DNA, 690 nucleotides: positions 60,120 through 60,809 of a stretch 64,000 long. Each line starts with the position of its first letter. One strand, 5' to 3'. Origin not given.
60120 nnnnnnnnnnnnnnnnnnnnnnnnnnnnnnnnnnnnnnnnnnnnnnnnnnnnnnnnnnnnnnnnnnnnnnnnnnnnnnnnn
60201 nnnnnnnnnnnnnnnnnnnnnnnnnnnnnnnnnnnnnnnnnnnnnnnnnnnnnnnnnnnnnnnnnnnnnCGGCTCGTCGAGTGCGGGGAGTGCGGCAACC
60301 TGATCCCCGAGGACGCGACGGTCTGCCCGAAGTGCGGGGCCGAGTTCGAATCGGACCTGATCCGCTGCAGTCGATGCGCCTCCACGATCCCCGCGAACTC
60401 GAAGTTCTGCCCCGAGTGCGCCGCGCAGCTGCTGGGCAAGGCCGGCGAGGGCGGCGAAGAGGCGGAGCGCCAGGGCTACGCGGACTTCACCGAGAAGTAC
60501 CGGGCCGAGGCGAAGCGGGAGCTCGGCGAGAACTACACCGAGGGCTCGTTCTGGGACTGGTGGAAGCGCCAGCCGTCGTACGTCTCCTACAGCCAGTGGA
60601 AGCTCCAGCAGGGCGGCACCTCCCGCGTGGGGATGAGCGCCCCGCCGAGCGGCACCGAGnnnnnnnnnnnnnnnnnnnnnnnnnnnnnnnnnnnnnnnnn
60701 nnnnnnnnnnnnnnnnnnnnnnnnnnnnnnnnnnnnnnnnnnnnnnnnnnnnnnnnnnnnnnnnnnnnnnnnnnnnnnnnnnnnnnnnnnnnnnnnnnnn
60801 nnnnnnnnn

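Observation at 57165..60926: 1253-aa envelope protein whose cytoplasmic tail has two zinc ribbons flanking a Pro/Ala-rich low-complexity segment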

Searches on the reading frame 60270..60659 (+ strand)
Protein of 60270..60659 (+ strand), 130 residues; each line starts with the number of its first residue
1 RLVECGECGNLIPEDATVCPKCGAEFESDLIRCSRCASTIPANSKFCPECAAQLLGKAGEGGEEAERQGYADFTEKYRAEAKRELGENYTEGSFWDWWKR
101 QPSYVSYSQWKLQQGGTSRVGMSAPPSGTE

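Call 35: search_protein_representatives(protein=window:60270-60659:+)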
Query: 130 residues. Proteins with E-value up to 0.001 (for the whole library): 1469; up to 1e-10: 272; up to 1e-30: 59. The best 150 are listed.
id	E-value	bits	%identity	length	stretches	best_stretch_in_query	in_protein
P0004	7.9e-74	262.5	83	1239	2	1-130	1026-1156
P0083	8.4e-71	252.7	80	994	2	1-129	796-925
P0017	2.6e-69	247.8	78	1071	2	1-128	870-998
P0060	1.3e-68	245.6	79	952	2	1-127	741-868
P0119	1.4e-68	245.5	78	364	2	1-127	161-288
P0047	1.7e-68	245.2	78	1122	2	1-130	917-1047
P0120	6.2e-68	243.4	77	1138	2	1-129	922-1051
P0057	9.2e-67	239.6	79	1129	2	1-128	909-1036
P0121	6.9e-65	233.5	75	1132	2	1-127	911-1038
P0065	1.4e-64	232.5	76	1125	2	1-128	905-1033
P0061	1.4e-63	229.3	73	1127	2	1-128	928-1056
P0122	2.2e-62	225.4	69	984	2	1-128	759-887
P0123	2.8e-62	225.1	76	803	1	1-129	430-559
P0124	2.8e-62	225.1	72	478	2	1-128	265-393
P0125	3.4e-62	224.8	73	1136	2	1-126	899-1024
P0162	4.7e-36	140.1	51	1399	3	2-114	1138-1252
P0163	1.2e-33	132.3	49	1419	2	4-122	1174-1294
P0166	3.8e-32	127.5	45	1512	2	2-117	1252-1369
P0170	8.1e-30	119.9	48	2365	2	1-126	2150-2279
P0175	3.3e-29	118.0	47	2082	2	1-118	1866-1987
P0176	3.6e-29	117.8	40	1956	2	1-121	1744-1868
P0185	2.2e-28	115.3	43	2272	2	1-125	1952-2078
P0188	5.1e-28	114.1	45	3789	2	2-113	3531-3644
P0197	9.5e-28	113.2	48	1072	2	1-114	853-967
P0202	2.1e-27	112.1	45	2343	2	1-114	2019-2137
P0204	2.4e-27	111.9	42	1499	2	1-113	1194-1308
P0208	5.5e-27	110.8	47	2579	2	1-113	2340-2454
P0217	1.2e-26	109.6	46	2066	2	1-113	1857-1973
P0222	3.8e-26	108.0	46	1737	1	2-114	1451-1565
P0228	8.7e-26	106.9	42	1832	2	1-126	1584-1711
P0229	1.1e-25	106.6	46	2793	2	1-112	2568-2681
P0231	1.4e-25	106.2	41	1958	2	1-126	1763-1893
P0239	2.7e-25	105.3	36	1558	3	4-114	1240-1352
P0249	4.7e-25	104.5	46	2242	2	2-112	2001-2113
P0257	1.0e-24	103.4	46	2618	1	1-115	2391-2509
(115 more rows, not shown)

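Call 36: find_homologous_proteins(query=window:60270-60659:+, max_evalue=1e-8)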
Query window:60270-60659:+ (130 aa): 8 proteins with E <= 1e-8 among 15 candidates.
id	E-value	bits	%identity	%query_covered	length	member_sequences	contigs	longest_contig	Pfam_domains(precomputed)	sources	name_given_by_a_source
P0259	2.5e-63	230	78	97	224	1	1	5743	PF13240.12,PF12773.14,PF17032.11,PF13248.12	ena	-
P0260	7.9e-57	209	73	100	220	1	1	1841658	PF13240.12,PF12773.14,PF17032.11,PF10571.16,PF24460.2,PF13248.12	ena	-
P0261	9.4e-55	202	74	89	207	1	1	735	PF18912.7,PF13240.12,PF12773.14,PF17032.11,PF24460.2,PF13248.12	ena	-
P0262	2.0e-46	175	75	78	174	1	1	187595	PF13240.12,PF12773.14,PF17032.11,PF13248.12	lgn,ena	-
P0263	3.5e-38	149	69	74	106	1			-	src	-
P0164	5.0e-33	132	70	68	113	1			PF18439.8,PF18912.7,PF13240.12,PF12773.14,PF17032.11,PF13248.12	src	-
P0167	2.0e-30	124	77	47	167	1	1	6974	PF10571.16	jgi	jgi:hypothetical protein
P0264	7.0e-26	109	70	54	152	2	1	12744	-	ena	-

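Call 37: list_cluster_members(proteins=[P0170, P0188, P0175, P0176, P0185, P0208, P0229, P0166, P0162, P0239])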
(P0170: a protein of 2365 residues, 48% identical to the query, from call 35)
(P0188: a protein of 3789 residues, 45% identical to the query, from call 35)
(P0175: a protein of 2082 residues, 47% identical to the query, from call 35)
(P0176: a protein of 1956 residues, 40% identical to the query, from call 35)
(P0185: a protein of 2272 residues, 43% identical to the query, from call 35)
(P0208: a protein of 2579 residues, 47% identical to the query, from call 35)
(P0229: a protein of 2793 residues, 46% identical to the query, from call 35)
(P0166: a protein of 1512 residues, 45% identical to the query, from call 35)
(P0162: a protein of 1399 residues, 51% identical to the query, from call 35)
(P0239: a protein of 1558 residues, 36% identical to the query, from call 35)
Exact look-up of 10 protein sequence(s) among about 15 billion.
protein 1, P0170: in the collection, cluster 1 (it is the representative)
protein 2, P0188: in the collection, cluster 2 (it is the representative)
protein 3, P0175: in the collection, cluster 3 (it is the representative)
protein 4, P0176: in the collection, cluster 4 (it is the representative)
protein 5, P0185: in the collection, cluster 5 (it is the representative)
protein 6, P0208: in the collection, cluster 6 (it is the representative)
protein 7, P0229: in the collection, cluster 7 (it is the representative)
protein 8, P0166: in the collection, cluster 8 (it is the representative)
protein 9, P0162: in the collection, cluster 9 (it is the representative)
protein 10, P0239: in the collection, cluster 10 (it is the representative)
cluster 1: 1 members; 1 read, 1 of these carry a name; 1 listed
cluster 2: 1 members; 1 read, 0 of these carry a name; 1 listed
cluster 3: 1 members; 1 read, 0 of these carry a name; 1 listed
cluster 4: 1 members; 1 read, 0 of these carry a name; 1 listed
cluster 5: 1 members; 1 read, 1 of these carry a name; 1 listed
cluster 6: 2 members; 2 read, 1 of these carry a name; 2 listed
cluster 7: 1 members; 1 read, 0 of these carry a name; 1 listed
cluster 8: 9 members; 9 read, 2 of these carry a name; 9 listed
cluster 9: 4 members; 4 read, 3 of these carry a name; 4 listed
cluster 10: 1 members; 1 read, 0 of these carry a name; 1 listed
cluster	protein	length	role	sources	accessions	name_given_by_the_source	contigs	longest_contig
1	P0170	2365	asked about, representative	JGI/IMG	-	subtilase family serine protease/ribosomal protein L40E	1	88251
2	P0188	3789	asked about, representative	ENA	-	-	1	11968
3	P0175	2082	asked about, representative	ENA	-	-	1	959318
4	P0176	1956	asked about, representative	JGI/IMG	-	-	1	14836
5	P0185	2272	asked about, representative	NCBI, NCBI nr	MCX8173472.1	MAG: hypothetical protein N3F63_02520 [Thermoplasmata archaeon] | hypothetical protein [Thermoplasmata archaeon]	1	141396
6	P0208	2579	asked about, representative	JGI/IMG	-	-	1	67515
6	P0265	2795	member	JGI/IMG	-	subtilase family serine protease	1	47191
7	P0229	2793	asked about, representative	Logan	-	-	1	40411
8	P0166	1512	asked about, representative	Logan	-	-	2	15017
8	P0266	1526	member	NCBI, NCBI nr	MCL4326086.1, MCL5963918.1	MAG: zinc ribbon domain-containing protein [Candidatus Thermoplasmatota archaeon] | zinc ribbon domain-containing protein [Candidatus Thermoplasmatota archaeon]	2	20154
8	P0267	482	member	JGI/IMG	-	predicted amidophosphoribosyltransferase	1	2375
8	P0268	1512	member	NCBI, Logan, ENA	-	-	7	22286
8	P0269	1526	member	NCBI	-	-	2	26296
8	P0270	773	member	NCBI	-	-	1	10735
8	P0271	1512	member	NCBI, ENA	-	-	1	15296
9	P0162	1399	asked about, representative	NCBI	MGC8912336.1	MAG: CARDB domain-containing protein [Thermoplasmata archaeon]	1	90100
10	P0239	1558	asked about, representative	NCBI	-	-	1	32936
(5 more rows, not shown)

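Call 40: search_protein_families(library=pfam, proteins=[P0170, P0175, P0185, P0166, P0162], max_evalue=0.0001)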
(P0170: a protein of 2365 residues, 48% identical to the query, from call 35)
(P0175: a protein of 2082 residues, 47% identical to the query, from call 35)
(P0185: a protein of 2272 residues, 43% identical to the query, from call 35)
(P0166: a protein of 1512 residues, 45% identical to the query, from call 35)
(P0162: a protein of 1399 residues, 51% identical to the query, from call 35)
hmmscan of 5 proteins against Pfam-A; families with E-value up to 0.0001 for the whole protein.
P0170 (2365 aa): 7 families
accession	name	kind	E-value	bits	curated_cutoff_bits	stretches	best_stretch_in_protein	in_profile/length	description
PF07705.17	CARDB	-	1.1e-59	199.4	22.7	5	1658-1762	6-100/101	CARDB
PF12773.13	DZR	-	1.3e-09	38.5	27.3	1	2154-2200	1-45/45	Double zinc ribbon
PF13240.11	Zn_Ribbon_1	-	6.3e-09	35.8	25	0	2278-2297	2-21/23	zinc-ribbon domain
PF13248.11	Zn_ribbon_3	-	1.3e-07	31.2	27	0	2151-2174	2-25/26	zinc-ribbon domain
PF13620.12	CarboxypepD_reg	-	1.3e-06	29.1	32.3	0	2036-2098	4-57/82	Carboxypeptidase regulatory-like domain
PF17032.10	Zn_ribbon_15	-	3e-06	28.4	28.9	0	2145-2172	46-73/73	zinc-ribbon family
PF24463.1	DUF7577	-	5.5e-05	23.1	28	1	2275-2297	2-24/27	Domain of unknown function (DUF7577)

P0175 (2082 aa): 6 families
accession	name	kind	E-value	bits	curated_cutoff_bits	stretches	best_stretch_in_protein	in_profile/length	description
PF07705.17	CARDB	-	4.9e-61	203.7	22.7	6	1270-1367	2-98/101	CARDB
PF12773.13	DZR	-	4.7e-09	36.7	27.3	1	1870-1916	1-45/45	Double zinc ribbon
PF13240.11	Zn_Ribbon_1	-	3.8e-08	33.3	25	0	1994-2014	2-22/23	zinc-ribbon domain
PF01186.22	Lysyl_oxidase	-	2.8e-06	27.6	20.4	0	829-864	157-192/204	Lysyl oxidase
PF24463.1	DUF7577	-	7.7e-06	25.9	28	1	1991-2016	2-27/27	Domain of unknown function (DUF7577)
PF10633.15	NPCBM_assoc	-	4.7e-05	23.9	24.4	0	1398-1455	5-60/78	NPCBM-associated, NEW3 domain of alpha-galactosidase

P0185 (2272 aa): 6 families
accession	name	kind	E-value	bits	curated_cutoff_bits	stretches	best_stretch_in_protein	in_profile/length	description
PF07705.17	CARDB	-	2.1e-40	137.4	22.7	4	1372-1476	2-99/101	CARDB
PF12773.13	DZR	-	4.1e-11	43.3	27.3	1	1956-2002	1-45/45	Double zinc ribbon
PF13240.11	Zn_Ribbon_1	-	1.2e-10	41.2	25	0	1956-1976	2-22/23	zinc-ribbon domain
PF13248.11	Zn_ribbon_3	-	5.5e-09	35.6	27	1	1981-2005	2-26/26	zinc-ribbon domain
PF13620.12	CarboxypepD_reg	-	8.7e-07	29.7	32.3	1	1837-1906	2-64/82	Carboxypeptidase regulatory-like domain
PF13715.12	CarbopepD_reg_2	-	8.4e-05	23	32.2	0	1837-1910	1-64/88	CarboxypepD_reg-like domain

P0166 (1512 aa): 5 families
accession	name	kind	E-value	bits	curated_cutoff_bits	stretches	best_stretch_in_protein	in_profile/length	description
PF13248.11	Zn_ribbon_3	-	1.9e-13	49.8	27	1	1280-1304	2-26/26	zinc-ribbon domain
PF13240.11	Zn_Ribbon_1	-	1.2e-12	47.6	25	1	1489-1509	1-21/23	zinc-ribbon domain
PF12773.13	DZR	-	1.8e-10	41.2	27.3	1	1255-1301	1-45/45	Double zinc ribbon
PF17032.10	Zn_ribbon_15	-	2.8e-07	31.7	28.9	0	1235-1301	20-73/73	zinc-ribbon family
PF10571.15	UPF0547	-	3.2e-07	30.8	29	0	1489-1507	2-20/26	Uncharacterised protein family UPF0547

P0162 (1399 aa): 6 families
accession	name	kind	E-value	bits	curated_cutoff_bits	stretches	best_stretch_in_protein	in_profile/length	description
PF07705.17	CARDB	-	3.7e-36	123.8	22.7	3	556-655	2-100/101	CARDB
PF13240.11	Zn_Ribbon_1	-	1.9e-20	72.4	25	2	1377-1396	2-21/23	zinc-ribbon domain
PF13248.11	Zn_ribbon_3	-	1.1e-15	56.8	27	0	1165-1188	1-24/26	zinc-ribbon domain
PF12773.13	DZR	-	2.3e-15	56.9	27.3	1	1141-1187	1-45/45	Double zinc ribbon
PF17032.10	Zn_ribbon_15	-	4.1e-08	34.4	28.9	0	1374-1395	52-73/73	zinc-ribbon family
PF10571.15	UPF0547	-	5.6e-06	26.8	29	0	1375-1395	1-21/26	Uncharacterised protein family UPF0547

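Call 55: list_cluster_members(proteins=[P0197, P0202, P0228, P0249, P0257, P0231, P0217, P0163, P0204, P0222])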
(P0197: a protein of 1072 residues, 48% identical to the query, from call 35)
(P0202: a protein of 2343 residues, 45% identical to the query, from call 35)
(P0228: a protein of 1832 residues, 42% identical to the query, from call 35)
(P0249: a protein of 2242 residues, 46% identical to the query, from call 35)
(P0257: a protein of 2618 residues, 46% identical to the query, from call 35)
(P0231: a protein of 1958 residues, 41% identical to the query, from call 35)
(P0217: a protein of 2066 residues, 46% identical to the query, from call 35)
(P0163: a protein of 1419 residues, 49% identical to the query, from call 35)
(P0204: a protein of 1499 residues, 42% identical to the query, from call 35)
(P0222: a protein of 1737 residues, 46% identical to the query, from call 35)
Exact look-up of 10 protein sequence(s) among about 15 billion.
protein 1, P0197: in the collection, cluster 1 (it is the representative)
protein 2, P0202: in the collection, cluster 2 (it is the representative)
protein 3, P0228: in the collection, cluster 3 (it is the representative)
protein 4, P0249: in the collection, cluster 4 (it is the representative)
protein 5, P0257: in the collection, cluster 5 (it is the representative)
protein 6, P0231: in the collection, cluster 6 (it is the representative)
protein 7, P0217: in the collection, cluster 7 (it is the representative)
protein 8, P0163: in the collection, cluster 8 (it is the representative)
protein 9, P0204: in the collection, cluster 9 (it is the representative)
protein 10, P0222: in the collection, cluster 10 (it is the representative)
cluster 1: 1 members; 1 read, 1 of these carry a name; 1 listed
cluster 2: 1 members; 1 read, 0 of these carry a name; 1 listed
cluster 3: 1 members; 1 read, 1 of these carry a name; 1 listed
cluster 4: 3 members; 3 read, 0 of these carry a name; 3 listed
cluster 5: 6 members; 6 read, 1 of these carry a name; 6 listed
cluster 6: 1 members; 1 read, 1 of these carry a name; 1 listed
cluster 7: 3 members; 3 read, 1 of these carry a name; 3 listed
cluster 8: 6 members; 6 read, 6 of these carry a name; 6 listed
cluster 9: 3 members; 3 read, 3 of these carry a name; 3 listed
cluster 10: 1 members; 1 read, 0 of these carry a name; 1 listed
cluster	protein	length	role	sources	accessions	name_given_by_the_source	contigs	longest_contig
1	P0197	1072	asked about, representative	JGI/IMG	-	hypothetical protein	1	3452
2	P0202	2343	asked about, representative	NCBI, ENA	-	-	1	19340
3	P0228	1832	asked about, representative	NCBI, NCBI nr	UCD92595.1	MAG: hypothetical protein JSV43_01325 [Methanobacteriota archaeon] | MAG: hypothetical protein JSV43_01325 [Euryarchaeota archaeon]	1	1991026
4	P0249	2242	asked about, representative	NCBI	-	-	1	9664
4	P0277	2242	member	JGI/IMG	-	-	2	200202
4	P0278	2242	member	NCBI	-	-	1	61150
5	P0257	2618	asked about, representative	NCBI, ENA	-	-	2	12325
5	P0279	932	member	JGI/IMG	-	RNA polymerase subunit RPABC4/transcription elongation factor Spt4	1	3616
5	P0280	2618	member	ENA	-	-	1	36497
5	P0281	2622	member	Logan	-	-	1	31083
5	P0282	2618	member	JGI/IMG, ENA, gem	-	-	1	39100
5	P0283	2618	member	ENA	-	-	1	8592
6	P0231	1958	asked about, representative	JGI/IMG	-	subtilase family serine protease/RNA polymerase subunit RPABC4/transcription elongation ...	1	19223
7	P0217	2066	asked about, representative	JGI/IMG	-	-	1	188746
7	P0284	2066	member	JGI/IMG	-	subtilase family serine protease/ribosomal protein L40E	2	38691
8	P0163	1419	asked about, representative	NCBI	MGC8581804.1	MAG: double zinc ribbon domain-containing protein [Thermoplasmata archaeon]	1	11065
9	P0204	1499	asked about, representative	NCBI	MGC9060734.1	MAG: CARDB domain-containing protein, partial [Thermoplasmata archaeon]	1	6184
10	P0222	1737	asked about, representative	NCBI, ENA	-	-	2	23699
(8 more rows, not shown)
